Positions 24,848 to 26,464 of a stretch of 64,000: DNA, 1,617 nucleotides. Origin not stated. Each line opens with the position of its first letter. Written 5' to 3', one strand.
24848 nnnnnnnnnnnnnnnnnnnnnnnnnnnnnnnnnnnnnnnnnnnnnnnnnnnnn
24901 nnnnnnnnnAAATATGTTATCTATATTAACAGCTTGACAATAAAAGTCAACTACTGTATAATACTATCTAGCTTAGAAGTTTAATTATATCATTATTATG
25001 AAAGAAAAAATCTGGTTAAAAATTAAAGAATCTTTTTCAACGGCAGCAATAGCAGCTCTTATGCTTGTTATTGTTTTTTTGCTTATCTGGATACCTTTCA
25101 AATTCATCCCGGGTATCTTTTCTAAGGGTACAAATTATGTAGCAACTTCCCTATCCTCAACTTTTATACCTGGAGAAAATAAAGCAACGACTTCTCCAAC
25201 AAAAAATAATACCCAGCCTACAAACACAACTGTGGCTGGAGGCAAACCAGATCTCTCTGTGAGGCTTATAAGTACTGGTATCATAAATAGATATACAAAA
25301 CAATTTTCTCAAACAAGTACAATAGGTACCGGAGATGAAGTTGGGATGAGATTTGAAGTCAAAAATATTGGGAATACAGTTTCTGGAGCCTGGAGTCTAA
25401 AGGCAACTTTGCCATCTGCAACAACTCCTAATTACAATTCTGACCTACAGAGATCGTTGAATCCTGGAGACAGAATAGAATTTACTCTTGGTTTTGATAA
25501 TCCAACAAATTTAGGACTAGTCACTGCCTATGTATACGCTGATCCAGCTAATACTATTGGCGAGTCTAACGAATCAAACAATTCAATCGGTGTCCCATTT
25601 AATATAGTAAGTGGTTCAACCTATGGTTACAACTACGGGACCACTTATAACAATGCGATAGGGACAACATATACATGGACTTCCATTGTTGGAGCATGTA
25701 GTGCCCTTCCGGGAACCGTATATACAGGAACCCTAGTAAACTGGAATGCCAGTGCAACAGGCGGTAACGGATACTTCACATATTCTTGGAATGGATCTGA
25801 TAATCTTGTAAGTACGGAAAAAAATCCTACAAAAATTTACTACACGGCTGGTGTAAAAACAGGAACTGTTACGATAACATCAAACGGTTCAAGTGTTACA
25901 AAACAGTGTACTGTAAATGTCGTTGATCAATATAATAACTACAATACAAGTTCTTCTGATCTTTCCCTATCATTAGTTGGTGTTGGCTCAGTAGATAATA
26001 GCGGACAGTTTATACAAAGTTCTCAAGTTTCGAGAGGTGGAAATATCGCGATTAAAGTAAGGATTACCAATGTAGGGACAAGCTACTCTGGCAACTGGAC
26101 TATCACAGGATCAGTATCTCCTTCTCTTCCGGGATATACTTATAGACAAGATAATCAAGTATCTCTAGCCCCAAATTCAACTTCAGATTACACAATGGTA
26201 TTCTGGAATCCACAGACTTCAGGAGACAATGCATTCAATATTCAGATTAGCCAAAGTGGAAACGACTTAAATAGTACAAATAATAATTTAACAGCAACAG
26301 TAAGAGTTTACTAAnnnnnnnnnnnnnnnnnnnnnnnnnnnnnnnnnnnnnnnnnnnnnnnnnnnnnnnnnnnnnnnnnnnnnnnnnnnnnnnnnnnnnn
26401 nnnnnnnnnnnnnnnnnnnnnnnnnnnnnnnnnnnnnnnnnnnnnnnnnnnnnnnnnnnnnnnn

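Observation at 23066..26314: Sortase locus whose predicted substrate carries the sorting signal internally, followed by an extra C-terminal domain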

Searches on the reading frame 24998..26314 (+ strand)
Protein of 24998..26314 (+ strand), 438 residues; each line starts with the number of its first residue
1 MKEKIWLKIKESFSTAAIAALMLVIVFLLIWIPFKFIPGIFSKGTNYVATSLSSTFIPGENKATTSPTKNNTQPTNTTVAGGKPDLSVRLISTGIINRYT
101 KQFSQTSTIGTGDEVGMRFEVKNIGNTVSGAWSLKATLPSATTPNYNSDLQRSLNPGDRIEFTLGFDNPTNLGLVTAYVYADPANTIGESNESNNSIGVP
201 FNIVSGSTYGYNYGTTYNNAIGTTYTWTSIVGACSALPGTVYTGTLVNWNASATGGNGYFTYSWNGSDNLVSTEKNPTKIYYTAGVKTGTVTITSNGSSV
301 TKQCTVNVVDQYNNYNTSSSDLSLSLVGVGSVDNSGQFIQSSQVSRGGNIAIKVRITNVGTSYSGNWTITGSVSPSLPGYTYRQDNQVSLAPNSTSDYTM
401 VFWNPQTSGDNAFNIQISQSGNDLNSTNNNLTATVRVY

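Call 3: search_protein_families(library=pfam, proteins=[window:24998-26314:+], max_evalue=1)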
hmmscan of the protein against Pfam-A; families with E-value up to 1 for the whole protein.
window:24998-26314:+ (438 aa): 2 families
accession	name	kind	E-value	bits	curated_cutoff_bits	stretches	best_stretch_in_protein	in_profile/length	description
PF07705.17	CARDB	-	5.2e-12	46.3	22.7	2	85-196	3-98/101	CARDB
PF18911.6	PKD_4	-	9.2e-06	26.1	27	1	245-306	18-81/85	PKD domain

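Call 4: search_protein_families(library=ncbifam, proteins=[window:24998-26314:+], max_evalue=1)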
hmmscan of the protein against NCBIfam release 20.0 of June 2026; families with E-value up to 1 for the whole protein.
window:24998-26314:+ (438 aa): 2 families
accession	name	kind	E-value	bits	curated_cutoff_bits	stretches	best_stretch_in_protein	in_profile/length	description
NF052324.1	PorU_rel_Nterm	equivalog_domain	3.3e-06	25.6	450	1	100-195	782-879/879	putative type IX secretion system sortase PorU2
NF038218.1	IcmG_DotF_IVB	equivalog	0.0013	18.5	200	1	18-125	49-144/266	type IVB secretion system protein IcmG/DotF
